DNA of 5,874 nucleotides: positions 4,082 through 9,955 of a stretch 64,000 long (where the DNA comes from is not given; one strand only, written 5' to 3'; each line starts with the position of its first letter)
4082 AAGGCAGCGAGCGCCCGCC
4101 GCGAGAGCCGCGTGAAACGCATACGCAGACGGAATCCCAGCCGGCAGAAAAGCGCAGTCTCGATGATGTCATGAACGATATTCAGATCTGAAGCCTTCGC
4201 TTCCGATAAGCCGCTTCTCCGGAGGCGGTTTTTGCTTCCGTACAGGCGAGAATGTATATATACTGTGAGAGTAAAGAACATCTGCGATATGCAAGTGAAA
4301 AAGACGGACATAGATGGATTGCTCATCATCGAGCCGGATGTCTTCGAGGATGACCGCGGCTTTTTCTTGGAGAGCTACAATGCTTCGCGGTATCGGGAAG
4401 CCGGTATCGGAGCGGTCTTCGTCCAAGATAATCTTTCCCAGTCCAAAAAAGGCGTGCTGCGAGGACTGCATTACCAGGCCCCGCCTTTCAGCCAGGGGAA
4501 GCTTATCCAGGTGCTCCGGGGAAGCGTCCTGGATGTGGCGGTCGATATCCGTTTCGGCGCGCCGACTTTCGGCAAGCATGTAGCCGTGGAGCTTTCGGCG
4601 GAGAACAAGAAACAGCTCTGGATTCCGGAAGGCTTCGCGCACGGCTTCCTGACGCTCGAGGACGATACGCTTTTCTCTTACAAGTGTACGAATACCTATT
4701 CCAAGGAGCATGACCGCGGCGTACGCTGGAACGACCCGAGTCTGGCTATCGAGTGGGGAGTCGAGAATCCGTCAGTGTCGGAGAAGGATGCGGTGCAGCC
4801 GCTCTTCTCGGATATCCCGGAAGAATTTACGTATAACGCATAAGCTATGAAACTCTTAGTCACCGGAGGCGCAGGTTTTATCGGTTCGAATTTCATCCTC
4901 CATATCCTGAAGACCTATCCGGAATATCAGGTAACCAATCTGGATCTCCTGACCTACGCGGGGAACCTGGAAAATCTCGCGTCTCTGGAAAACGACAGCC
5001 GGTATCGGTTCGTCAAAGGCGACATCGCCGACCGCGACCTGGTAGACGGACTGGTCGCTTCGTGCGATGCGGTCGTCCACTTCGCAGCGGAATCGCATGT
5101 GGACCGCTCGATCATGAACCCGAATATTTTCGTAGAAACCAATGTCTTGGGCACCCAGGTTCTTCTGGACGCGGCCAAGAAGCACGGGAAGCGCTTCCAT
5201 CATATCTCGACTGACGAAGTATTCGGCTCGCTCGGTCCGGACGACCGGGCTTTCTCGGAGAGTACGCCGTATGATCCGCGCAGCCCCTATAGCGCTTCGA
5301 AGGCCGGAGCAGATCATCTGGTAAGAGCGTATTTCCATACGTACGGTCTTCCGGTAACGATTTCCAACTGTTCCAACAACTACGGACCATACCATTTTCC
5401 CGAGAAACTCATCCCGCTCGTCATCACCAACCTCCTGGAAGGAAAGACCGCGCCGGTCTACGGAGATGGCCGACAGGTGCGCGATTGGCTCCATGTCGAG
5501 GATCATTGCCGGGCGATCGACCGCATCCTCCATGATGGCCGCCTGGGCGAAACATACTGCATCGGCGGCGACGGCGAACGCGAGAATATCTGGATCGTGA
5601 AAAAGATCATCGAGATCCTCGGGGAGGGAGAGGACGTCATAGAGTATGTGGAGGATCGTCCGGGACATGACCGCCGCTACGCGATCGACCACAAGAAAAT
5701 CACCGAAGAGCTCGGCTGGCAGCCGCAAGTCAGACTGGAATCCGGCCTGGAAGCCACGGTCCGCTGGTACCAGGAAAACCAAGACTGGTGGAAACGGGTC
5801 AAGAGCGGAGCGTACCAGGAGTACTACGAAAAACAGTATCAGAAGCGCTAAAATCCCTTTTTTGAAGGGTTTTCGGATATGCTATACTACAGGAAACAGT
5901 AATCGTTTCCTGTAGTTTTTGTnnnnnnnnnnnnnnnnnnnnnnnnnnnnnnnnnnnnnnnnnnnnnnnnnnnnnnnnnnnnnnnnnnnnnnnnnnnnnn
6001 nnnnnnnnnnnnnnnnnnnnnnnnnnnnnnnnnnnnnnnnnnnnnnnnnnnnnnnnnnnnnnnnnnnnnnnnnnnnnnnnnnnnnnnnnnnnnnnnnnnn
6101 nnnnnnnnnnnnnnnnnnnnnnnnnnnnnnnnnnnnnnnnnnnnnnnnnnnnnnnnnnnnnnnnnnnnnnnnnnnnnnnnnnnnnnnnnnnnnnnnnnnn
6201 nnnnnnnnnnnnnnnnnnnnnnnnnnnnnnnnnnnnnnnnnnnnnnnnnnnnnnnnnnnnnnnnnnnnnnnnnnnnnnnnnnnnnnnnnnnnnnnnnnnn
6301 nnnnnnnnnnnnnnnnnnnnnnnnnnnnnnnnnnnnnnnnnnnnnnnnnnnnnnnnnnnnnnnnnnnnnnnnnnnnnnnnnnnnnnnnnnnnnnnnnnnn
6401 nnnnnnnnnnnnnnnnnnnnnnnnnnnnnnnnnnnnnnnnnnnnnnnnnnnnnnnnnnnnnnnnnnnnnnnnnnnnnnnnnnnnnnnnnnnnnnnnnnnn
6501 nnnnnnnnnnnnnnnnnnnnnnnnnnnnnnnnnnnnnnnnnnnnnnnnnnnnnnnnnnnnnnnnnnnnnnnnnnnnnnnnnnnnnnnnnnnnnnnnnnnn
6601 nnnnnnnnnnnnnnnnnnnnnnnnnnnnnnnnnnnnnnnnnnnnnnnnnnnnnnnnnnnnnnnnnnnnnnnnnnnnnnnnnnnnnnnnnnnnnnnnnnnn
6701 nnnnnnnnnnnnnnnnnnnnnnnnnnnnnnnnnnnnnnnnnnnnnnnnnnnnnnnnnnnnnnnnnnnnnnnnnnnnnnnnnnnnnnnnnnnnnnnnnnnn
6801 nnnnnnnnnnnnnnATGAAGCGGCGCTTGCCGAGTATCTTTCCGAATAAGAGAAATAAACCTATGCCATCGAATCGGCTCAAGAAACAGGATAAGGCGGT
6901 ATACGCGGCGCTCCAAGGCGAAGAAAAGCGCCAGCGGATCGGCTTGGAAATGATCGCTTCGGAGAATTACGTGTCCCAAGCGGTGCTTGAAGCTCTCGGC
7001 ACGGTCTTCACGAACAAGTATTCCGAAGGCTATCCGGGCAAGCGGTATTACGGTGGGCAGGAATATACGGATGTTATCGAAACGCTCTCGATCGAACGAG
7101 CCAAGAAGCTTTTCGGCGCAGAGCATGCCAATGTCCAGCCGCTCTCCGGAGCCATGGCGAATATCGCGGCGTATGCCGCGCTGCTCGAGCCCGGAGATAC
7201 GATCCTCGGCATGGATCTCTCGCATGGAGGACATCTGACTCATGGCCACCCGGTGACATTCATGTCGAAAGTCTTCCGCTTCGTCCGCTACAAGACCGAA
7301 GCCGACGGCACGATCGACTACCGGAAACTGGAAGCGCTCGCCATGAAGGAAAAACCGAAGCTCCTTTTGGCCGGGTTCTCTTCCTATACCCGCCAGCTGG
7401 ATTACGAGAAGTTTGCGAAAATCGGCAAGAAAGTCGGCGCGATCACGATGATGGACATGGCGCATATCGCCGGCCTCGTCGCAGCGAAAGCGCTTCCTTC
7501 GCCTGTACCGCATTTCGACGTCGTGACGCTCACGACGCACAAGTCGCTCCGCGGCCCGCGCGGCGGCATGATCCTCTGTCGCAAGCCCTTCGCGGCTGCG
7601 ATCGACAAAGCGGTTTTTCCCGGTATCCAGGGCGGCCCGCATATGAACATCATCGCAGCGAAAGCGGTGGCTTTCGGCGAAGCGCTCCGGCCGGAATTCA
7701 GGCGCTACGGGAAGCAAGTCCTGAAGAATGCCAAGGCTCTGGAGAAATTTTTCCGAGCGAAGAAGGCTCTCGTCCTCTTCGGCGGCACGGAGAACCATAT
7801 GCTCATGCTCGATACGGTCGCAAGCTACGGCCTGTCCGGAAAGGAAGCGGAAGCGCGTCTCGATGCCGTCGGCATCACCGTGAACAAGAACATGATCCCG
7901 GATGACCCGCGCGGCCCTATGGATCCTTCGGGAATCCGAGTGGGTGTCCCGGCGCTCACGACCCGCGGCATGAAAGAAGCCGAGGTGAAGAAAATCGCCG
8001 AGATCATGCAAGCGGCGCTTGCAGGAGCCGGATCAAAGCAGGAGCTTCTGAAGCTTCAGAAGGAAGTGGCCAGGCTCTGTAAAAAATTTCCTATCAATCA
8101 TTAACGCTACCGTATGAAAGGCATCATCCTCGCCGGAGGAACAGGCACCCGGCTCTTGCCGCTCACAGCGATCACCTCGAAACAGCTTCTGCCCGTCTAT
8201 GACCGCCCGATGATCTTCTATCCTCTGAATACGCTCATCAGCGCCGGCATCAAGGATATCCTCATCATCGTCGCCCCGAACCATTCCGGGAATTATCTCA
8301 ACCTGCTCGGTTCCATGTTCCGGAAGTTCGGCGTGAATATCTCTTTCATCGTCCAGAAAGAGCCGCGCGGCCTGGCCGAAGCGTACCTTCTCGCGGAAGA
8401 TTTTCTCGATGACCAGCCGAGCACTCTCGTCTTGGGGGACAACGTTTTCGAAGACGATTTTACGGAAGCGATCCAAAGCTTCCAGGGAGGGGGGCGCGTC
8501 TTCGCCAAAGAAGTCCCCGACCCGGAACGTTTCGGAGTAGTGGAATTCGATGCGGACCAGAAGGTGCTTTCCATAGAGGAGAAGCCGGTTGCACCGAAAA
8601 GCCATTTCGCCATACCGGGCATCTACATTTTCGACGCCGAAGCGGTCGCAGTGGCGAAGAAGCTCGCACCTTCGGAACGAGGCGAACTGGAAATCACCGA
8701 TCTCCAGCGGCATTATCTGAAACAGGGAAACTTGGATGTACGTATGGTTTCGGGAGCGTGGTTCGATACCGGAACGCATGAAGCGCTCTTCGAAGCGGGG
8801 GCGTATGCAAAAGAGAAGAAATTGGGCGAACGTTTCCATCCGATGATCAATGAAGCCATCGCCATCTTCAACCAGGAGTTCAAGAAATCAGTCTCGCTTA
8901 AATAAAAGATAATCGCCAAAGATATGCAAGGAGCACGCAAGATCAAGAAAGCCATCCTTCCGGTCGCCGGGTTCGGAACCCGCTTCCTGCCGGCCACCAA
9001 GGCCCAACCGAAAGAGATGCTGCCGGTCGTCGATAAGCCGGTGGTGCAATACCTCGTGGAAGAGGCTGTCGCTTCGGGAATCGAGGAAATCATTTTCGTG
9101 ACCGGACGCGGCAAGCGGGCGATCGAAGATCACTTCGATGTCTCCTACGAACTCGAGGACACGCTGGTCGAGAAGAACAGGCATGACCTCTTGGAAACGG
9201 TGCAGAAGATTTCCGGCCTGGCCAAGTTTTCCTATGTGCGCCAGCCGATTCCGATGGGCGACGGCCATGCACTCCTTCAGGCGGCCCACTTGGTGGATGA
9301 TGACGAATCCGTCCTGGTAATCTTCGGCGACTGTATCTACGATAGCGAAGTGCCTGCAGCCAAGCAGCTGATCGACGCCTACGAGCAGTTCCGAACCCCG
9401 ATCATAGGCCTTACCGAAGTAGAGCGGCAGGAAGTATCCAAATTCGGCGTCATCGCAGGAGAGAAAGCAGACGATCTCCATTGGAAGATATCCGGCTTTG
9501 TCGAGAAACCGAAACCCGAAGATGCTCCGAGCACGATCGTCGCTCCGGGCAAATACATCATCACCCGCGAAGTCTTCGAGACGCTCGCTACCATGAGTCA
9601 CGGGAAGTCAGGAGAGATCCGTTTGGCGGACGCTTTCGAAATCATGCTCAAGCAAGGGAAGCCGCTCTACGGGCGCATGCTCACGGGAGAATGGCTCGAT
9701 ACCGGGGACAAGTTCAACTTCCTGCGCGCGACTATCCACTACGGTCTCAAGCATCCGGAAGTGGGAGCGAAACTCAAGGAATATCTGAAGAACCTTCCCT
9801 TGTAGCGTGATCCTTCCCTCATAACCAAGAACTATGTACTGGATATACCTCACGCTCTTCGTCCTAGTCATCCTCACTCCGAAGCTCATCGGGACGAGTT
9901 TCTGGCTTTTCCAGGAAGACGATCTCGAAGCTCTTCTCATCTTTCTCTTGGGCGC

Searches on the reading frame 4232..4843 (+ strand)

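Call 80: search_protein_families(library=pfam, proteins=[window:4232-4843:+], max_evalue=0.0001)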
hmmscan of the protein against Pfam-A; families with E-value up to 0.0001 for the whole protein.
window:4232-4843:+ (203 aa): 1 family
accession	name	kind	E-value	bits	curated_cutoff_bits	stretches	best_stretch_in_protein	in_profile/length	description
PF00908.23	dTDP_sugar_isom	-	1.4e-73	246.6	27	1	24-193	1-167/168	dTDP-4-dehydrorhamnose 3,5-epimerase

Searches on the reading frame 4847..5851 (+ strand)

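Call 80: search_protein_families(library=pfam, proteins=[window:4847-5851:+], max_evalue=0.0001)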
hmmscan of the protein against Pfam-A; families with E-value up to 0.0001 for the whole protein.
window:4847-5851:+ (334 aa): 7 families
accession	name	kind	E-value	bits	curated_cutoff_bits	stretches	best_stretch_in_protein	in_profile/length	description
PF16363.11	GDP_Man_Dehyd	-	1.4e-87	294.7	27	1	4-303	1-331/332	GDP-mannose 4,6 dehydratase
PF01370.27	Epimerase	-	2.6e-66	223.9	20.9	1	4-240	2-240/240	NAD dependent epimerase/dehydratase family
PF01073.25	3Beta_HSD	-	2.1e-18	66.8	22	1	4-161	1-159/280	3-beta hydroxysteroid dehydrogenase/isomerase family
PF07993.18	NAD_binding_4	-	1.1e-16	61.2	20.1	1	5-177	1-206/258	Male sterility protein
PF04321.23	RmlD_sub_bind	-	6.4e-15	55.4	27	1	1-164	1-141/287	RmlD substrate binding domain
PF02719.21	Polysacc_synt_2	-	9.8e-14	51.6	20.2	1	3-124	1-130/293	Polysaccharide biosynthesis protein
PF13460.12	NAD_binding_10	-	3.2e-07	30.8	27.2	1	7-162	1-134/184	NAD(P)H-binding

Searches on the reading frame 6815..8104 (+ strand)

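Call 80: search_protein_families(library=pfam, proteins=[window:6815-8104:+], max_evalue=0.0001)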
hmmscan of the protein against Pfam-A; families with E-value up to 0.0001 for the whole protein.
window:6815-8104:+ (429 aa): 3 families
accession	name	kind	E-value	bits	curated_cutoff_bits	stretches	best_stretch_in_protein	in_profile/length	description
PF00464.25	SHMT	-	8.8e-150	499.2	27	1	22-397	1-398/399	Serine hydroxymethyltransferase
PF00155.27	Aminotran_1_2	-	1.6e-10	41.1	19.7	1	94-389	49-357/361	Aminotransferase class I and II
PF01212.27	Beta_elim_lyase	-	1.8e-07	31.2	27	1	94-266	39-219/288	Beta-eliminating lyase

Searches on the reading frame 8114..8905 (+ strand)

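Call 80: search_protein_families(library=pfam, proteins=[window:8114-8905:+], max_evalue=0.0001)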
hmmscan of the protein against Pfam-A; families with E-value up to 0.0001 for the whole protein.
window:8114-8905:+ (263 aa): 2 families
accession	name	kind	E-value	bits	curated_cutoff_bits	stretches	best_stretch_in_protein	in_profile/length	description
PF00483.29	NTP_transferase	-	3.3e-61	207.4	21.2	1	2-231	1-241/245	Nucleotidyl transferase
PF12804.13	NTP_transf_3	-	4.5e-07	30.6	27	1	3-112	1-98/160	MobA-like NTP transferase domain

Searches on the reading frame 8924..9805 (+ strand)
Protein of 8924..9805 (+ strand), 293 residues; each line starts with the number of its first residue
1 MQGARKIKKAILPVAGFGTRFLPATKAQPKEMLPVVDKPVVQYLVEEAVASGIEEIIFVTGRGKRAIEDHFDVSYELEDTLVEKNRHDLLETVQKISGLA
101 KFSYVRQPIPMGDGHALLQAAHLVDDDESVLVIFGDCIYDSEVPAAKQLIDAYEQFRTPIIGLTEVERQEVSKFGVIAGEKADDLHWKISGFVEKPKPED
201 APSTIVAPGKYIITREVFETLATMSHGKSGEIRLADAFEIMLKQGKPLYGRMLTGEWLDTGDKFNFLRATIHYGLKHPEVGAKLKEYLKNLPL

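Call 80: search_protein_families(library=pfam, proteins=[window:8924-9805:+], max_evalue=0.0001)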
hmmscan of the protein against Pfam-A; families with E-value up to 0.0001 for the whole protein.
window:8924-9805:+ (293 aa): 2 families
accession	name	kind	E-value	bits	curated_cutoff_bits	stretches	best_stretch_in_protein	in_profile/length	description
PF00483.29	NTP_transferase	-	2.3e-35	122.8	21.2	1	10-270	2-239/245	Nucleotidyl transferase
PF12804.13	NTP_transf_3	-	2.6e-05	24.9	27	0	14-165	5-123/160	MobA-like NTP transferase domain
